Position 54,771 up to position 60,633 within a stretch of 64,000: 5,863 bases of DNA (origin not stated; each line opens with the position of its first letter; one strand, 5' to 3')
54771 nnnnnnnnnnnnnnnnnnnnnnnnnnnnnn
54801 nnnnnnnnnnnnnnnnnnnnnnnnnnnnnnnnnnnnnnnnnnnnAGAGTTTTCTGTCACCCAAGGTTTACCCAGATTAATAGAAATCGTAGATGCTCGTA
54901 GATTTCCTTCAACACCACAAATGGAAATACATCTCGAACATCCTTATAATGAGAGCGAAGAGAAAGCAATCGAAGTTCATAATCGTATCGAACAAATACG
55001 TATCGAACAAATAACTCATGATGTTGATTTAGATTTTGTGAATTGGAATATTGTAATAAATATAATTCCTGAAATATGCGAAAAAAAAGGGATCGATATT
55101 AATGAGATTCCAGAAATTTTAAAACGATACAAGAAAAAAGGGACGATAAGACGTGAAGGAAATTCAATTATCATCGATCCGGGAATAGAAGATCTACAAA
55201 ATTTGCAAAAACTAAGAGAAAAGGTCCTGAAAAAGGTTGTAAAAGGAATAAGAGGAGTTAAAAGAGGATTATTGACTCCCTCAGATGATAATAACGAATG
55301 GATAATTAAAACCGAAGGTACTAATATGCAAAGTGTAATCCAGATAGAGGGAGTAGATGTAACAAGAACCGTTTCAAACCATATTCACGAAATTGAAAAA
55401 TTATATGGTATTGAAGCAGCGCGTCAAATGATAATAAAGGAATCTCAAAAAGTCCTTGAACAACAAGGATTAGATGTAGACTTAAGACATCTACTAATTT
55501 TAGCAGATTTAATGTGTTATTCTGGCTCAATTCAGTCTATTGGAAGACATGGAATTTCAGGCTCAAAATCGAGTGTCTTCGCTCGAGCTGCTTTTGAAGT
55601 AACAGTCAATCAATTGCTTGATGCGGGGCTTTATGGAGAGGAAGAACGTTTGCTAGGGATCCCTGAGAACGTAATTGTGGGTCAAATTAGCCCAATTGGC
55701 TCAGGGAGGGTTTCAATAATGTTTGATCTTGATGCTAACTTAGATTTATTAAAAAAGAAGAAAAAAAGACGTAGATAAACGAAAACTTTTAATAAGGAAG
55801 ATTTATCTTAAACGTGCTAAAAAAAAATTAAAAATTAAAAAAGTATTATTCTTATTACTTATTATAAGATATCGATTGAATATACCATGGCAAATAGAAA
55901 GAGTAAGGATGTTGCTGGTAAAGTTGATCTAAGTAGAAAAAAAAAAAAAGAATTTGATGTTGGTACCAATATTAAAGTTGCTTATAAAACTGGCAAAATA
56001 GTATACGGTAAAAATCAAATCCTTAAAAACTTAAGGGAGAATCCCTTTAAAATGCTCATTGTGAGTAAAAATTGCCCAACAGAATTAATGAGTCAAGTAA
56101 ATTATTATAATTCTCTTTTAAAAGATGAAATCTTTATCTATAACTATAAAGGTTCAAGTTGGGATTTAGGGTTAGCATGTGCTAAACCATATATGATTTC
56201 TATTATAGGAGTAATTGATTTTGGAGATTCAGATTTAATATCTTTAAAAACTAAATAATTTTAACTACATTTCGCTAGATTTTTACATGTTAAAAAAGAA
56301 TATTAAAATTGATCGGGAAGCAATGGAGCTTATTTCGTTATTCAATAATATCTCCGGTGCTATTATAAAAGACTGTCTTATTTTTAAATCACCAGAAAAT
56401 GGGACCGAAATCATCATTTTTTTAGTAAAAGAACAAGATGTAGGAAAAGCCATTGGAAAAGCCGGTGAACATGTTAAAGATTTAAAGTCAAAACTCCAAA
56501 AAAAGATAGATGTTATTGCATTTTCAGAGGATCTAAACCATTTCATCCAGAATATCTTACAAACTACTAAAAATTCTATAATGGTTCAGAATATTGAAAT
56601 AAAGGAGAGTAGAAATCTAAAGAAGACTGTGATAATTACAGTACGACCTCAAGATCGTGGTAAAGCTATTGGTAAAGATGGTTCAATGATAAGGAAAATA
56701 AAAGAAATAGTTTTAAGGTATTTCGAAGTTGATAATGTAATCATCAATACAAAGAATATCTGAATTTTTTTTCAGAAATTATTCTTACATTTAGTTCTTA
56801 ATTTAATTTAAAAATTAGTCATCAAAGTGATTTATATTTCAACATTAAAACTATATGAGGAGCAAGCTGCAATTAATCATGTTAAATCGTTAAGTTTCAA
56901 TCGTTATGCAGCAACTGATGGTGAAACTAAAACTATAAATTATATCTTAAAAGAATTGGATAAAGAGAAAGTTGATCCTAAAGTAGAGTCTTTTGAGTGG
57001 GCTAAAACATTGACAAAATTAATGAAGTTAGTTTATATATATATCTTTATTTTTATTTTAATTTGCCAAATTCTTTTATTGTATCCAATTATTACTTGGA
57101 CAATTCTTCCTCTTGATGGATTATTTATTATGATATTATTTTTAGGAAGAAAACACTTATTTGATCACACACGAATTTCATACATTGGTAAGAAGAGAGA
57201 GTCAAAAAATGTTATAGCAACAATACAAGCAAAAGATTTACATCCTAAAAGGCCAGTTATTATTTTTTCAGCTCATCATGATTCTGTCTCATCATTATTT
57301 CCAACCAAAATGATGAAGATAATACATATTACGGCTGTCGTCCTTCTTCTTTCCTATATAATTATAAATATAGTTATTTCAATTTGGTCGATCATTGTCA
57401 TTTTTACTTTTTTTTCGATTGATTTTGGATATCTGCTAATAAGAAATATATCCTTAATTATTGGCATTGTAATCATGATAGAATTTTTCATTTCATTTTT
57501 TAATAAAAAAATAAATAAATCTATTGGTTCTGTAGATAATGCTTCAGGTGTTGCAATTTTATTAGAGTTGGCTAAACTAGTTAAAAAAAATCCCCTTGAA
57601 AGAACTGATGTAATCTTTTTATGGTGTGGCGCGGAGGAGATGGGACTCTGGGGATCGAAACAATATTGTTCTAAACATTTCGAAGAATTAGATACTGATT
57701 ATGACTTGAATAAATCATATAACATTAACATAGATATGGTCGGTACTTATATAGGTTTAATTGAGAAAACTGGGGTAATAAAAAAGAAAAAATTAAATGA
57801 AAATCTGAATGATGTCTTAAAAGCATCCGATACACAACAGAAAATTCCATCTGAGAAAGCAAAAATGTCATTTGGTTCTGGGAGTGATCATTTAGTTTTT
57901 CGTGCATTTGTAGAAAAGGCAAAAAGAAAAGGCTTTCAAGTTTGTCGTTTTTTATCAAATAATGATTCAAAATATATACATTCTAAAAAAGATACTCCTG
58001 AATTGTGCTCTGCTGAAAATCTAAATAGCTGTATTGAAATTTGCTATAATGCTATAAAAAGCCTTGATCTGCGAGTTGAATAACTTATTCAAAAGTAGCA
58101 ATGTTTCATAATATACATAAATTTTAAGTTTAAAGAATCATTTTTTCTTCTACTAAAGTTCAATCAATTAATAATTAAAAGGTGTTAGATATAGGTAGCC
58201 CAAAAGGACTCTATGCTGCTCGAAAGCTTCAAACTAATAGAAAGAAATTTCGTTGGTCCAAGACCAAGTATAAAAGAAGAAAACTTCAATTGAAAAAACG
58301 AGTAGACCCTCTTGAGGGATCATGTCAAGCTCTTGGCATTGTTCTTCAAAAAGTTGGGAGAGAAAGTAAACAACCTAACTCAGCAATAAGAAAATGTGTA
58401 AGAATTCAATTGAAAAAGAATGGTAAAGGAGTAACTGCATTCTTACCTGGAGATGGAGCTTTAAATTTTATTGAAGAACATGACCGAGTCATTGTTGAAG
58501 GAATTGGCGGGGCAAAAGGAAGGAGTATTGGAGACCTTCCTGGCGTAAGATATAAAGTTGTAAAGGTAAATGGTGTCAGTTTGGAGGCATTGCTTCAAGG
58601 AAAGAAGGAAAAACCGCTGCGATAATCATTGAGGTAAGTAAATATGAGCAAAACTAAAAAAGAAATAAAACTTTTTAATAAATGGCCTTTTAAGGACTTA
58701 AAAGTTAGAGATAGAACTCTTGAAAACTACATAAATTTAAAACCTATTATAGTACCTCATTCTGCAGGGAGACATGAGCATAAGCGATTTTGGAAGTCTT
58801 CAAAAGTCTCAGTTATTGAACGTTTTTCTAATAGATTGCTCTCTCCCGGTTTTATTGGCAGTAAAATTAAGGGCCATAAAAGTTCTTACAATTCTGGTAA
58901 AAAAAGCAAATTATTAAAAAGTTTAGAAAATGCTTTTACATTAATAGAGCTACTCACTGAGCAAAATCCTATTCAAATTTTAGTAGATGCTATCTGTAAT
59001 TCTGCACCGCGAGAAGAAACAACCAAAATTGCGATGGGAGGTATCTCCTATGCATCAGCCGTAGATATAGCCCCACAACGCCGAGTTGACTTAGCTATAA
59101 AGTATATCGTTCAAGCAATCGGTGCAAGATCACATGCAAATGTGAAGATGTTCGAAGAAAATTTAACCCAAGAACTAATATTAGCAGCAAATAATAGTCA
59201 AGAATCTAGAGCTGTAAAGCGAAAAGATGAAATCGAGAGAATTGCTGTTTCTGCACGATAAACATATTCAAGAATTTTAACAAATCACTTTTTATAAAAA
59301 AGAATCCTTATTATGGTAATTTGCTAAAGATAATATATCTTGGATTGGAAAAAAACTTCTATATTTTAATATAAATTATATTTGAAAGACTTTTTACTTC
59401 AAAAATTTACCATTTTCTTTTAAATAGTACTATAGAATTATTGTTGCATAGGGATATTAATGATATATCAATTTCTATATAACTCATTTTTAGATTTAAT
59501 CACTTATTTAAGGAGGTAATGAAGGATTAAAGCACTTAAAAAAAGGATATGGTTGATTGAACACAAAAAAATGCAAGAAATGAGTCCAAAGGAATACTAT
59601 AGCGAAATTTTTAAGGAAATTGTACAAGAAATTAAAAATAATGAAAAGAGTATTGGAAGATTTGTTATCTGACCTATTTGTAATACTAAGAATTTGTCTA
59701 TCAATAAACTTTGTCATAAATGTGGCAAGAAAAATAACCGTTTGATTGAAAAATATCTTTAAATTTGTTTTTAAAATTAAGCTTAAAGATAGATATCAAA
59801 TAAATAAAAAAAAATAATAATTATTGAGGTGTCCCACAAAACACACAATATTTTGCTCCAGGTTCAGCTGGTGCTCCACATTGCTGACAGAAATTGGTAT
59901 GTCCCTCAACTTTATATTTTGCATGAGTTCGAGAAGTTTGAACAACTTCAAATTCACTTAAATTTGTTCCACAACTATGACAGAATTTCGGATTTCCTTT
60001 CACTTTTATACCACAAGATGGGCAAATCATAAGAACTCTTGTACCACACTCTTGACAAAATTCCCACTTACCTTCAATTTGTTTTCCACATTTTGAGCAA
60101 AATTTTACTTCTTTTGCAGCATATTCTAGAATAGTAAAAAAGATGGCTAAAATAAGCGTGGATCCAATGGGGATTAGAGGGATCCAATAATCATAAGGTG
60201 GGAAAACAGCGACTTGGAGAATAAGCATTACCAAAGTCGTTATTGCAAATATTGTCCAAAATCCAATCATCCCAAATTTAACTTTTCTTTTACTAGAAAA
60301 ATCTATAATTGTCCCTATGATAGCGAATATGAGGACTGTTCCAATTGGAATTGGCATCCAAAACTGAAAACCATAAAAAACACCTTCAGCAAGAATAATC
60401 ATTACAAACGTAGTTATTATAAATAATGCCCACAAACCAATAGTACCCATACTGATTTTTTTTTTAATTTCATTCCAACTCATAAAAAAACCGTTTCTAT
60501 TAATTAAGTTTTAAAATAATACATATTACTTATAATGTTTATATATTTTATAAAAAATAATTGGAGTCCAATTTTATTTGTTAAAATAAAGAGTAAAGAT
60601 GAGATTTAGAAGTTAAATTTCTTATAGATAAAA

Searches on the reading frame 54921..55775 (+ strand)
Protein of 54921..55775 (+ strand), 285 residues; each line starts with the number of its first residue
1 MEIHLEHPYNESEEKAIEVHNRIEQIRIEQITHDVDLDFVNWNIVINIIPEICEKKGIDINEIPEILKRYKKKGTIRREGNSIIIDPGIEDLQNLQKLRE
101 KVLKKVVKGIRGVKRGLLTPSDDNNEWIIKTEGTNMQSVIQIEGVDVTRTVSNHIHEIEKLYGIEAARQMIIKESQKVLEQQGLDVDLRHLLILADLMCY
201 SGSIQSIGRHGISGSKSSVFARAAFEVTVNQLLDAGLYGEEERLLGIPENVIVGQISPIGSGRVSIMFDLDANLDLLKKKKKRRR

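Call 39: search_protein_families(library=pfam, max_evalue=0.00001, proteins=[window:54921-55775:+])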
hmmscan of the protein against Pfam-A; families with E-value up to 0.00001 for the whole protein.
window:54921-55775:+ (285 aa): 1 family
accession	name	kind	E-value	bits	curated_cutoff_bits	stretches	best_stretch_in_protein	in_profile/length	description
PF04998.22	RNA_pol_Rpb1_5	-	2.5e-26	93.1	28.5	1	78-218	124-265/267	RNA polymerase Rpb1, domain 5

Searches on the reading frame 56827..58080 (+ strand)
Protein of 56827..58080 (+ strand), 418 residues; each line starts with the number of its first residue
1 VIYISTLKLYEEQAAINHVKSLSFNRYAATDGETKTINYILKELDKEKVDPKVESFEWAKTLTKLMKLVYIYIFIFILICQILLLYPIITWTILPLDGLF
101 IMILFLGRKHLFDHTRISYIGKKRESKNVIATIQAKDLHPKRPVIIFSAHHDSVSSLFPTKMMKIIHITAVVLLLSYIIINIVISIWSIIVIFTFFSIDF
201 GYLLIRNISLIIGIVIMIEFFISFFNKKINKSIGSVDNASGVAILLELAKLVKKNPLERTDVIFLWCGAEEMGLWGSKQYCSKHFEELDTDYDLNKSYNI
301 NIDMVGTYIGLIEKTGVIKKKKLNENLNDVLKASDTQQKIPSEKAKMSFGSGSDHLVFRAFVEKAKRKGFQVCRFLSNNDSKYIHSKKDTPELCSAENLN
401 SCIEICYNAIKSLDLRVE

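Call 40: search_protein_families(library=pfam, max_evalue=0.00001, proteins=[window:56827-58080:+])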
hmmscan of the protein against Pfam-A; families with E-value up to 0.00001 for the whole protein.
window:56827-58080:+ (418 aa): 1 family
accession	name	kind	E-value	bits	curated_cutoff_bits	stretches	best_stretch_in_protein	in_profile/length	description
PF04389.22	Peptidase_M28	-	7.1e-25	88.3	21.3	1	234-408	29-191/193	Peptidase family M28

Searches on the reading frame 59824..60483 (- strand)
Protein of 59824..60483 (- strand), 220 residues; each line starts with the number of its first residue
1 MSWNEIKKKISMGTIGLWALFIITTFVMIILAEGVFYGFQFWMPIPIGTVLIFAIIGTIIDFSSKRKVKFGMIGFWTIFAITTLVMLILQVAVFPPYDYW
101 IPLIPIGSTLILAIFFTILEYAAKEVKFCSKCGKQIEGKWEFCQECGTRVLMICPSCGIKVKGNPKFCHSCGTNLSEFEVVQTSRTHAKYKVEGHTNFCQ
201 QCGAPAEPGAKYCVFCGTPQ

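Call 40: search_protein_families(library=pfam, max_evalue=0.00001, proteins=[window:59824-60483:-])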
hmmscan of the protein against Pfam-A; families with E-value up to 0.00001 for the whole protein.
window:59824-60483:- (220 aa): 5 families
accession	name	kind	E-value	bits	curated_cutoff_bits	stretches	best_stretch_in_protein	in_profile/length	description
PF13240.11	Zn_Ribbon_1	-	7.7e-17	60.9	25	2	128-149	1-22/23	zinc-ribbon domain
PF12773.13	DZR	-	3.9e-16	59.4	27.3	2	129-172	1-45/45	Double zinc ribbon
PF17032.10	Zn_ribbon_15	-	1.1e-11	45.8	28.9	0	101-147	26-73/73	zinc-ribbon family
PF24460.1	DUF7575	-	1.4e-08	34.4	28.5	0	129-150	6-27/28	Domain of unknown function (DUF7575)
PF13248.11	Zn_ribbon_3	-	5.5e-08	32.4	27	0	129-149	5-25/26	zinc-ribbon domain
